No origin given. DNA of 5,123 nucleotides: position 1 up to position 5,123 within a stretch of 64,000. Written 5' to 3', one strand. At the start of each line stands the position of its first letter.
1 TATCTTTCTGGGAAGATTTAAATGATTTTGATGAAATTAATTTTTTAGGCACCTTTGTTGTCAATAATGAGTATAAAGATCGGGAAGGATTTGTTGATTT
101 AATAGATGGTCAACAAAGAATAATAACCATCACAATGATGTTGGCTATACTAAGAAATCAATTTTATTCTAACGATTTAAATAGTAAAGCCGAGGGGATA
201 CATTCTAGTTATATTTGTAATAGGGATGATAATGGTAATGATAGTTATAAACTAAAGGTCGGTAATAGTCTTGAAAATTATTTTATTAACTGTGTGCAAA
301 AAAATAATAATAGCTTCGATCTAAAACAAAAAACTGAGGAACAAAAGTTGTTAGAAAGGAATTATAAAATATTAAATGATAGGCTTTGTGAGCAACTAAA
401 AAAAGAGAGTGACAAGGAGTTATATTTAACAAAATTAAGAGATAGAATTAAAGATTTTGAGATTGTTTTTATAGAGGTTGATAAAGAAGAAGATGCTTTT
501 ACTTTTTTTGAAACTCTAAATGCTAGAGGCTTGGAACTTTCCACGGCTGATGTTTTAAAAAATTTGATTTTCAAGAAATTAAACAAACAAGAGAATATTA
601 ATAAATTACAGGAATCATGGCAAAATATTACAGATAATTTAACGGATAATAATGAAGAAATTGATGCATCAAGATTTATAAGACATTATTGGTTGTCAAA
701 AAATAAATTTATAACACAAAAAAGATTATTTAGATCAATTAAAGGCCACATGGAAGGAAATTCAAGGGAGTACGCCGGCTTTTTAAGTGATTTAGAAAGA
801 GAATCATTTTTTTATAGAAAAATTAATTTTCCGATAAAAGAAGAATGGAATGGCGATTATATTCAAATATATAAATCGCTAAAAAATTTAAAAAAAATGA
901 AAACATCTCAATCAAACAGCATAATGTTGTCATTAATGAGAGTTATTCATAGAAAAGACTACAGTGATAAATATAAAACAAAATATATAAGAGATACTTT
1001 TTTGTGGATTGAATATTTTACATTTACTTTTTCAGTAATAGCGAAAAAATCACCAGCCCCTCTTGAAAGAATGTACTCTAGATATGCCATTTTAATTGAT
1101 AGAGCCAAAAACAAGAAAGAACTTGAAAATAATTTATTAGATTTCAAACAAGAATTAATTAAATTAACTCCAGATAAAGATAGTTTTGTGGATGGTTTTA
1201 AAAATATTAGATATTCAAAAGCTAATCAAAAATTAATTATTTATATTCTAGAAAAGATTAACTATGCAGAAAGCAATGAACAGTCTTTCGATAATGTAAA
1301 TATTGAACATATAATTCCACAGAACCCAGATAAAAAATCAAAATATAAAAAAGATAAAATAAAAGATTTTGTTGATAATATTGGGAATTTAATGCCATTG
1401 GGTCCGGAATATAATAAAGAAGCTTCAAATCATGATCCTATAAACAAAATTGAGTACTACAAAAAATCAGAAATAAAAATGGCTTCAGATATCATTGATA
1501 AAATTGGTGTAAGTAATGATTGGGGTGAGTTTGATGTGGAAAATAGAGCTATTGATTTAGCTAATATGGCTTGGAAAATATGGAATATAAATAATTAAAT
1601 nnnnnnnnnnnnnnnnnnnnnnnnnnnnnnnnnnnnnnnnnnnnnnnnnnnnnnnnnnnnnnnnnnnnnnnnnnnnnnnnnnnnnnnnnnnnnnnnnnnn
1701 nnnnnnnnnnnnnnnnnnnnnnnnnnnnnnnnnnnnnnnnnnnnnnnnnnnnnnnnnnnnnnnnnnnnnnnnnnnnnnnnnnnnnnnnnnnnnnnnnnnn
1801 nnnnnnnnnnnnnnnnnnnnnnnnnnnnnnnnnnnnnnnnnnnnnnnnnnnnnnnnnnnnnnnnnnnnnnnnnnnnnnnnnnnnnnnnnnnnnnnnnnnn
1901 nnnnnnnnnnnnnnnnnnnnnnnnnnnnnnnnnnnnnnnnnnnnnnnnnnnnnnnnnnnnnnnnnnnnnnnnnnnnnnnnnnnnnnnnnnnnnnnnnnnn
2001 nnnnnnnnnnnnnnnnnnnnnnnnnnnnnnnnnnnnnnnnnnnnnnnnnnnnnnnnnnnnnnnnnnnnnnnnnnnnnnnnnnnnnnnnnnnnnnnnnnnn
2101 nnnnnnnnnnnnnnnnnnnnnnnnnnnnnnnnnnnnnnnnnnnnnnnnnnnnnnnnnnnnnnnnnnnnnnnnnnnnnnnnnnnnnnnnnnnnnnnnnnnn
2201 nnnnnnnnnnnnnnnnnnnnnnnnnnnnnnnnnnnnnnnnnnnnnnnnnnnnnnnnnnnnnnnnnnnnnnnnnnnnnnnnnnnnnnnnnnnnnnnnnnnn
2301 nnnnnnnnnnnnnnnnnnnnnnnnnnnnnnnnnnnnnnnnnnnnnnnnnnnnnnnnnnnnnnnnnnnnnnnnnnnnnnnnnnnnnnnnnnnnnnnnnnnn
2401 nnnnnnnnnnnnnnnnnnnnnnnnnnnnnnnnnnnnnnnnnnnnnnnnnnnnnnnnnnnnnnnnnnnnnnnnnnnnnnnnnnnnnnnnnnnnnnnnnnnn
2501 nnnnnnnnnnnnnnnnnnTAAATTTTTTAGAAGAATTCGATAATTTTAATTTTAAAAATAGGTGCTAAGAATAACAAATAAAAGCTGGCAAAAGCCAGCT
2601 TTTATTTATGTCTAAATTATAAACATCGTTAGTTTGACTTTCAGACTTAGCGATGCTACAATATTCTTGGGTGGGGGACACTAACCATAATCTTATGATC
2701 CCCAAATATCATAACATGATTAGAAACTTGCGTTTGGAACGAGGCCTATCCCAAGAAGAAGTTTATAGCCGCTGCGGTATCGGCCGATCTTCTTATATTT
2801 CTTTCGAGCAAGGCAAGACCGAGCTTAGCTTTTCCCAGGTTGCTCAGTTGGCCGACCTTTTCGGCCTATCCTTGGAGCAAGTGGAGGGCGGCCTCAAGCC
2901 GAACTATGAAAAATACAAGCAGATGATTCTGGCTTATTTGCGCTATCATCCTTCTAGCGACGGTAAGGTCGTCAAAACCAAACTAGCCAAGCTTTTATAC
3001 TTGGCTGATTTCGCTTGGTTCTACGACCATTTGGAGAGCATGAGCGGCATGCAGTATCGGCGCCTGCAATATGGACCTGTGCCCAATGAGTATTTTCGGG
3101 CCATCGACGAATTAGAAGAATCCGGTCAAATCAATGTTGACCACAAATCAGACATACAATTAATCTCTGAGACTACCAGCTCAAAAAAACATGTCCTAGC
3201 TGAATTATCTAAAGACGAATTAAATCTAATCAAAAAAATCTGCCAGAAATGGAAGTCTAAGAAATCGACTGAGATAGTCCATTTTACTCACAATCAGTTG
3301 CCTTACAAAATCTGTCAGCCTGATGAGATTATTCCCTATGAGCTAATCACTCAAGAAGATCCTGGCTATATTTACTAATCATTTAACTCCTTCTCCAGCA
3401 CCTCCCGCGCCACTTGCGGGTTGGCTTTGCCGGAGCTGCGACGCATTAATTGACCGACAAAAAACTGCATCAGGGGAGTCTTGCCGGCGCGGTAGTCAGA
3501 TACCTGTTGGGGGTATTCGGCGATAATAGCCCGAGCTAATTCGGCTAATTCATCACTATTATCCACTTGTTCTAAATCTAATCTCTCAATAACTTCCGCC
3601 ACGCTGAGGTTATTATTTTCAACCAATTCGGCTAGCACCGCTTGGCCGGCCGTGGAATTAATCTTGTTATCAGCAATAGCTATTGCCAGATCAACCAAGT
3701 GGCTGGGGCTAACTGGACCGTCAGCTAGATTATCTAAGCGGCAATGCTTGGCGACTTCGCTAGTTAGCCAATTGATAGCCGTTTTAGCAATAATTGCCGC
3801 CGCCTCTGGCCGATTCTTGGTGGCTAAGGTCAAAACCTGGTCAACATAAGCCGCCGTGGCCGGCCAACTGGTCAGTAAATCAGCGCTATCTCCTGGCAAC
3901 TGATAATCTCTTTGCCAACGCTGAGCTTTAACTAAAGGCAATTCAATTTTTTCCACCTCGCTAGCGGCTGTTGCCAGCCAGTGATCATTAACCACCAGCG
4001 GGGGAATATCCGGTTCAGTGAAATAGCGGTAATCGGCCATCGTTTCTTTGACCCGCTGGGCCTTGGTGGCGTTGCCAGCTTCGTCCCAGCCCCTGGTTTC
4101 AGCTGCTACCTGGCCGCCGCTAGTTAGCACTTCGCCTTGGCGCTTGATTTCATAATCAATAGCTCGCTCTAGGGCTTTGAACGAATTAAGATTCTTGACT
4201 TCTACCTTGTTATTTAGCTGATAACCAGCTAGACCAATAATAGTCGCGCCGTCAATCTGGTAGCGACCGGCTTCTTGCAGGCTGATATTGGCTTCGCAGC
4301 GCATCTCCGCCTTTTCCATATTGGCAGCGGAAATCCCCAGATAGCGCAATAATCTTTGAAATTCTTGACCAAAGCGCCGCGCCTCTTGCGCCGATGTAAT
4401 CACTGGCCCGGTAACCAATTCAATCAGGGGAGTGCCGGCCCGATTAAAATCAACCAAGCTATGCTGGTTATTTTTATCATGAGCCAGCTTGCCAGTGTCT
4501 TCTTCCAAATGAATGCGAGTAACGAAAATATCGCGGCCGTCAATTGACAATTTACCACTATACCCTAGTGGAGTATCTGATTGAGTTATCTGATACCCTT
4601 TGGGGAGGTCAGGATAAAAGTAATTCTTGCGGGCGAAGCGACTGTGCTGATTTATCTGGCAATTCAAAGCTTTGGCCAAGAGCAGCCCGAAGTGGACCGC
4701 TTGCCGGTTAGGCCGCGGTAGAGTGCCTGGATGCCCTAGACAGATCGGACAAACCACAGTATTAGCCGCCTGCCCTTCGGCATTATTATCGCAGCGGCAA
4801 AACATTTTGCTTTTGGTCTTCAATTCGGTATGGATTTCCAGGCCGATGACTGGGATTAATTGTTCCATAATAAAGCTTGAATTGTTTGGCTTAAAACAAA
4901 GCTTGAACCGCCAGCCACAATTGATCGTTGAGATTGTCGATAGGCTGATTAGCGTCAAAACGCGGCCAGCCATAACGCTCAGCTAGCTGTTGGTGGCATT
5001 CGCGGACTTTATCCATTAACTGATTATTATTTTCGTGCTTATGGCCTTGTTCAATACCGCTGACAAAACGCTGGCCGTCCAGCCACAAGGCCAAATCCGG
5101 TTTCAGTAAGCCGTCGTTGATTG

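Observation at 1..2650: AT-rich islet: a GmrSD-like nuclease translationally coupled to a DpnII-family endonuclease, with no methyltransferase in view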

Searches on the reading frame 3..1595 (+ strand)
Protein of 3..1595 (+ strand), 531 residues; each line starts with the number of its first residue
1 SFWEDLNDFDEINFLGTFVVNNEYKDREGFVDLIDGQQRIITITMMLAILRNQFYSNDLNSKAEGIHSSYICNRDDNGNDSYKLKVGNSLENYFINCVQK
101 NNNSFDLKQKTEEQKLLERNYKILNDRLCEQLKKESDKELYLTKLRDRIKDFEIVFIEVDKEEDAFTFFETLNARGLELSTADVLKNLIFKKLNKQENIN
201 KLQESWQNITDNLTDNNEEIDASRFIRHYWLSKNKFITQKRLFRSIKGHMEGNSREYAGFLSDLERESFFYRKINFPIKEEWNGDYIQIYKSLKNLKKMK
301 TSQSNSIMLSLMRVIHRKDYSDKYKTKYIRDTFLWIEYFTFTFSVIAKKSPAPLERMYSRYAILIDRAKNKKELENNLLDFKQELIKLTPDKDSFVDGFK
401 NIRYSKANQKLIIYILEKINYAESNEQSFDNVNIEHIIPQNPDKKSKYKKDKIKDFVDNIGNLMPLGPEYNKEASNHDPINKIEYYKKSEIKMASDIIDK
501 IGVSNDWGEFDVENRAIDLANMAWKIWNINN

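Call 5: search_protein_families(library=pfam, proteins=[window:3-1595:+], max_evalue=0.01)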
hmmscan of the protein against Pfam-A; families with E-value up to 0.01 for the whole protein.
window:3-1595:+ (531 aa): 2 families
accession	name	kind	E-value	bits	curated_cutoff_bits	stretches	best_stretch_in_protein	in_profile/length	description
PF03235.19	GmrSD_N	-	3.8e-24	86.3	33.2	1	2-190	31-199/199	GmrSD restriction endonuclease, N-terminal domain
PF07510.16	GmrSD_C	-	1.2e-21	77.4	23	1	390-521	2-137/138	GmrSD restriction endonucleases, C-terminal domain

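Call 6: search_protein_families(library=padloc, proteins=[window:3-1595:+], max_evalue=0.01)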
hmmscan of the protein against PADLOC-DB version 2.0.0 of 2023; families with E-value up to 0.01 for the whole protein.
window:3-1595:+ (531 aa): 23 families
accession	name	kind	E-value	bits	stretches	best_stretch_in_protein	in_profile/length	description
PDLC04157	HEC-06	-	1.9e-87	292.2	1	2-528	42-556/558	-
PDLC04154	HEC-06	-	1.2e-79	266.5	1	2-530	43-567/569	-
PDLC04155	HEC-06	-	2.5e-76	255.4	1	2-529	40-560/562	-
PDLC02687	Orf5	-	6.2e-64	214.7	1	3-500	38-535/543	Orf5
PDLC02700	Orf5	-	2.5e-60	202.8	1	2-527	32-555/555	Orf5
PDLC02693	Orf5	-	1.7e-53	180.5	1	8-527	39-542/543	Orf5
PDLC02699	Orf5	-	6e-48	161.9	1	2-476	20-498/530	Orf5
PDLC02691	Orf5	-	5.7e-37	125.5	1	13-527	54-579/579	Orf5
PDLC02695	Orf5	-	1.2e-35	121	1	25-526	71-600/601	Orf5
PDLC04156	HEC-06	-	3.9e-32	109.6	1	13-512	55-553/562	-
PDLC02698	Orf5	-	8.1e-27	92.2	1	10-528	50-572/573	Orf5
PDLC02686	Orf5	-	1.2e-24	84.8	1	13-527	61-566/566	Orf5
PDLC02701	Orf5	-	6.9e-24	82.3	1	13-527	58-594/596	Orf5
PDLC02692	Orf5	-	9e-21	72.2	1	2-528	27-557/558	Orf5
PDLC02690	Orf5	-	2.2e-12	44.6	1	13-528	44-530/531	Orf5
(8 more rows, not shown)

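Call 7: search_protein_families(library=ncbifam, proteins=[window:3-1595:+], max_evalue=0.01)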
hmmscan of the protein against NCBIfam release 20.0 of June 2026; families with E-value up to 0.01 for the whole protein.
window:3-1595:+ (531 aa): 1 family
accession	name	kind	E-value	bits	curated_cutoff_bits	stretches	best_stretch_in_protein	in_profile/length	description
NF010696.0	PRK14096.1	equivalog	0.00029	19.4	671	0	135-164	347-376/528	glucose-6-phosphate isomerase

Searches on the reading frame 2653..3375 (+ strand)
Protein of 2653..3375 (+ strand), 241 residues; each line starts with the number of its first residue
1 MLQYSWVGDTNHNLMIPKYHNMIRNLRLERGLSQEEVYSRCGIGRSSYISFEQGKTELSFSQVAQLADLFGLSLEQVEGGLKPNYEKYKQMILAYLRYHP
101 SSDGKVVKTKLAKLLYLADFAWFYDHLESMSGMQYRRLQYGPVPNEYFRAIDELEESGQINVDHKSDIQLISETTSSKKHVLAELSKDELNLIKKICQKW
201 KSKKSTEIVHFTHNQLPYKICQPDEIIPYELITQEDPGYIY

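Call 5: search_protein_families(library=pfam, proteins=[window:2653-3375:+], max_evalue=0.01)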
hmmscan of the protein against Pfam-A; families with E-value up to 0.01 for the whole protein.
window:2653-3375:+ (241 aa): 6 families
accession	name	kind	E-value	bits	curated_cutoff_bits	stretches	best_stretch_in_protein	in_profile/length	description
PF13274.11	SocA_Panacea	-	5.8e-15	56.6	25.7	1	111-218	1-112/113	Antitoxin SocA-like, Panacea domain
PF01381.28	HTH_3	-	1e-11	45.1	23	1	23-75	1-53/55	Helix-turn-helix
PF12844.13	HTH_19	-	1.1e-11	44.9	30.2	1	22-75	3-56/64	Helix-turn-helix domain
PF13560.12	HTH_31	-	4.2e-10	40.2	27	1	23-77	6-61/64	Helix-turn-helix domain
PF13443.12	HTH_26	-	0.00069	20.3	22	1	23-76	2-56/63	Cro/C1-type HTH DNA-binding domain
PF22665.2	DUF6293_C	-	0.003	18.4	27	0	89-182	14-99/101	DUF6293 C-terminal winged helix domain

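Call 6: search_protein_families(library=padloc, proteins=[window:2653-3375:+], max_evalue=0.01)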
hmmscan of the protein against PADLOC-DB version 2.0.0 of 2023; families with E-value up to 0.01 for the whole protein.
window:2653-3375:+ (241 aa): 7 families
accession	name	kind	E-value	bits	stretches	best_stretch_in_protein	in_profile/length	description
PDLC02926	HTH_VI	-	2.7e-06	25.6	1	19-74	2-57/92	-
PDLC03665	Control_protein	-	3e-06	25.4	1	19-76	9-67/77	control protein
PDLC04142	capH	-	7.4e-05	21.8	1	23-73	11-61/103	capH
PDLC02990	DarG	-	0.0002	18.9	1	83-213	159-286/329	-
PDLC03664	Control_protein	-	0.00022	19.6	1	14-68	9-63/74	control protein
PDLC04505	PDC-M19A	-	0.00041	17.9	1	90-218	6-119/294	-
PDLC03947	RmrA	-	0.0071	13.2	0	21-119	14-108/383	-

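Call 7: search_protein_families(library=ncbifam, proteins=[window:2653-3375:+], max_evalue=0.01)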
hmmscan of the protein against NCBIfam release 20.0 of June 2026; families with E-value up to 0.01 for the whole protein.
window:2653-3375:+ (241 aa): 8 families
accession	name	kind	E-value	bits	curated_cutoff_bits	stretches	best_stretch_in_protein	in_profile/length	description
TIGR03070.1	couple_hipB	subfamily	8e-09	35.3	71.65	1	21-74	5-58/58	type II toxin-antitoxin system Y4mF family antitoxin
NF041951.1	phage_RstR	subfamily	3.2e-06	27.4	80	1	21-77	5-61/108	RstR family transcriptional repressor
NF047948.1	male_kill_WMK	equivalog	0.00017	21.2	300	1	19-77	163-221/300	WO male-killing family protein Wmk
NF007408.0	PRK09943.1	equivalog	0.0002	20.9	211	1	23-76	12-65/185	HTH-type transcriptional regulator PuuR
NF045560.1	aroma_sacti_dom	domain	0.00088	19.5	30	1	150-199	2-41/52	aroma-sacti cluster domain-containing protein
NF048014.1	antitoxin_DarG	equivalog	0.00089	18.6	250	1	85-210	166-293/338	type II toxin-antitoxin system antitoxin DNA ADP-ribosyl glycohydrolase DarG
NF047745.1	SocA_antitoxin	equivalog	0.001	18.8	190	1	101-214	16-124/176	type VI toxin-antitoxin system SocA family antitoxin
NF006015.0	PRK08154.1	subfamily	0.0013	17.9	204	1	18-113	30-124/314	anaerobic benzoate catabolism transcriptional regulator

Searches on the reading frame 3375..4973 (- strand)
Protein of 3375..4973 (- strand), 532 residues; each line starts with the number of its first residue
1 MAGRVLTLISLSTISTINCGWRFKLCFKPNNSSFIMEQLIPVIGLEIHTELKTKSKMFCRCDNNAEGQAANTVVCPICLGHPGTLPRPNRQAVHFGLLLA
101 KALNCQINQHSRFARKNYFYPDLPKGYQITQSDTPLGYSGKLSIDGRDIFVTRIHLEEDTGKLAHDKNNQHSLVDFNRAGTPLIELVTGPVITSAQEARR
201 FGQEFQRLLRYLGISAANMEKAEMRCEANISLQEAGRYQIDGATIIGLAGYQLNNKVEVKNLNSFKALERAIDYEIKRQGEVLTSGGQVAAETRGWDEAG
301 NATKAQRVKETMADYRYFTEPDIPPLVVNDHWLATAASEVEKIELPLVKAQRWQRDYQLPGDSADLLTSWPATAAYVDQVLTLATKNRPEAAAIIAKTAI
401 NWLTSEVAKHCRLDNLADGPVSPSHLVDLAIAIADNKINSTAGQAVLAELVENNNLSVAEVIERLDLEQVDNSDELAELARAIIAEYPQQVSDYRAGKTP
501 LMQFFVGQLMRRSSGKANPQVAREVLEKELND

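Call 51: list_cluster_members(proteins=[window:3375-4973:-, window:4891-5475:-, window:1601-2518:+])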
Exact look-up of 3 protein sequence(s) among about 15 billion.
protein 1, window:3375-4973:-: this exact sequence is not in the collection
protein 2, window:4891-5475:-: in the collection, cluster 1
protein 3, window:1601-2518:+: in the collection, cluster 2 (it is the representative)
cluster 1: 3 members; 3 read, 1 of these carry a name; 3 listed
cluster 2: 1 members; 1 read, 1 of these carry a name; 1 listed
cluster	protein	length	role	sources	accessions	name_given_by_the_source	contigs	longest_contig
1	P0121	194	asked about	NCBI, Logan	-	-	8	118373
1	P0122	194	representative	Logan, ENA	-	-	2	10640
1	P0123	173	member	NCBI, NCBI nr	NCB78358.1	MAG: hypothetical protein EOM42_14970, partial [Negativicutes bacterium] | hypothetical protein [Negativicutes bacterium]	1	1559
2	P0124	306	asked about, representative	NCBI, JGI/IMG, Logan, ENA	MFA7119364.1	MAG: type II restriction endonuclease [Sphaerochaetaceae bacterium] | type II restriction enzyme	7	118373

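Call 53: find_homologous_proteins(query=window:3375-4868:-, max_evalue=1e-50)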
Query window:3375-4868:- (497 aa): 7999 proteins with E <= 1e-50 among 8000 candidates; the best 120 are listed.
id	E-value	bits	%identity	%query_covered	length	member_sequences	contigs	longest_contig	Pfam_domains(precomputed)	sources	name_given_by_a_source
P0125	0.0e+0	1118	100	100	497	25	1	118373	PF02637.24,PF02934.21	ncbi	-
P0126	0.0e+0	1015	90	100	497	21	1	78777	PF02637.24,PF02934.21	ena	-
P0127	4.1e-277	937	83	100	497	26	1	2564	PF02637.24,PF02934.21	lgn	-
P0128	2.9e-273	925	82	100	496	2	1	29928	PF02637.24,PF02934.21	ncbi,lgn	-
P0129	1.3e-265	899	80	100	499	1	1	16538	PF02637.24,PF02934.21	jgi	jgi:aspartyl-tRNA(Asn)/glutamyl-tRNA(Gln) amidotransferase subunit B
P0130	2.5e-238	809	72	100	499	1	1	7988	PF02637.24,PF02934.21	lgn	-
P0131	2.1e-231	787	83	85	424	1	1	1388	PF02637.24,PF02934.21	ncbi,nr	ncbi:Asp-tRNA(Asn)/Glu-tRNA(Gln) amidotransferase subunit GatB, partial [Candidatus Falkowbacteria b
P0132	2.4e-210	717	64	100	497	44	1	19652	PF02637.24,PF02934.21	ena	-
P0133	1.5e-209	714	64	100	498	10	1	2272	PF02637.24,PF02934.21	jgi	-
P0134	7.2e-204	696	63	100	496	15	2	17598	PF02637.24,PF02934.21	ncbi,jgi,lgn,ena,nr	ncbi:Asp-tRNA(Asn)/Glu-tRNA(Gln) amidotransferase subunit GatB [Patescibacteria group bacterium]|nr:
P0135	3.3e-197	674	60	100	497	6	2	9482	PF02637.24,PF02934.21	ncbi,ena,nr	ncbi:MAG TPA: Asp-tRNA(Asn)/Glu-tRNA(Gln) amidotransferase subunit GatB [bacterium]|nr:Asp-tRNA(Asn)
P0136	1.8e-194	665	61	99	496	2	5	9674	PF02637.24,PF02934.21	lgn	-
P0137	1.4e-191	655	60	99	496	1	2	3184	PF02637.24,PF02934.21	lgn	-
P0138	1.4e-190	652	60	99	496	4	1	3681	PF02637.24,PF02934.21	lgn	-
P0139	9.3e-165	567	53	98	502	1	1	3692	PF02637.24,PF02934.21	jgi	jgi:aspartyl-tRNA(Asn)/glutamyl-tRNA(Gln) amidotransferase subunit B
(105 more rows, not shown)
